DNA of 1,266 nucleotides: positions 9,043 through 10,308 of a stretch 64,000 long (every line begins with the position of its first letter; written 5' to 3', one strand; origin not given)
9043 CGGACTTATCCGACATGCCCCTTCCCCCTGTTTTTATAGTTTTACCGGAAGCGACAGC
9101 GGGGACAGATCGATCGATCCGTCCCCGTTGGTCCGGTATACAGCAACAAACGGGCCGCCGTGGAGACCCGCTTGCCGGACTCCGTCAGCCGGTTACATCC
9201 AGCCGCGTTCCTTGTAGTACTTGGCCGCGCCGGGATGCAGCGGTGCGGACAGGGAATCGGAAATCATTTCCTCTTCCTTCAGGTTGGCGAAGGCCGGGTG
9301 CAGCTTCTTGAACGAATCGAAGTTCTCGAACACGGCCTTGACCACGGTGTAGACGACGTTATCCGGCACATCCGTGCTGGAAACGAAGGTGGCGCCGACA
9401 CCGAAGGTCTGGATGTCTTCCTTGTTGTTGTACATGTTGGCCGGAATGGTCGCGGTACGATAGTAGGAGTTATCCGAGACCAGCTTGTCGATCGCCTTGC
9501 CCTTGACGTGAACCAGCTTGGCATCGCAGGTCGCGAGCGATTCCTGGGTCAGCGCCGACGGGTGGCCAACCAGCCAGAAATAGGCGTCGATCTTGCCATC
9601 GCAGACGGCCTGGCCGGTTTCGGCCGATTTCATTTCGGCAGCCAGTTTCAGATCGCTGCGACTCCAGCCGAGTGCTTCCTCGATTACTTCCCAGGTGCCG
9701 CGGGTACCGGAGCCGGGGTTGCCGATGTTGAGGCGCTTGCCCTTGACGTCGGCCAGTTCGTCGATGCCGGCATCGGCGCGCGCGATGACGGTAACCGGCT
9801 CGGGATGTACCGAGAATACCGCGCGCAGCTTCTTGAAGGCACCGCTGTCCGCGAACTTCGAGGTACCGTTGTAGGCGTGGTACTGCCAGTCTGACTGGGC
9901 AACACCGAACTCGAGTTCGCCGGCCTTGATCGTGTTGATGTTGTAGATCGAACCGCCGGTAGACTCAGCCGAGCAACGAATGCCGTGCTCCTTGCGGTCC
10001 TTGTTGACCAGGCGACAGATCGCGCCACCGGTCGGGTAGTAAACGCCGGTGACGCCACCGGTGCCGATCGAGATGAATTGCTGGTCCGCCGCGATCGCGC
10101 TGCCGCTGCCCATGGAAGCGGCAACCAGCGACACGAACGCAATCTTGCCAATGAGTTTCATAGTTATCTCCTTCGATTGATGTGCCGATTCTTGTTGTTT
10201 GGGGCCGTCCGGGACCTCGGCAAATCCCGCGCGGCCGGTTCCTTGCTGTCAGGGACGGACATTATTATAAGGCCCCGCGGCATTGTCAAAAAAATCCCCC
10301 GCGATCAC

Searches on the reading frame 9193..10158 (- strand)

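Call 75: search_protein_families(library=pfam, proteins=[window:9193-10158:-], max_evalue=0.001)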
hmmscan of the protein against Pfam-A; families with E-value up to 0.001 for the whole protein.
window:9193-10158:- (321 aa): 2 families
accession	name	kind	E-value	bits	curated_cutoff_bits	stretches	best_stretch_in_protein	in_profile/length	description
PF16868.10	NMT1_3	-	9.3e-93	311.4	27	1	31-319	1-289/289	NMT1-like family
PF09084.16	NMT1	-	4.8e-05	23.8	20.5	1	110-197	62-149/216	NMT1/THI5 like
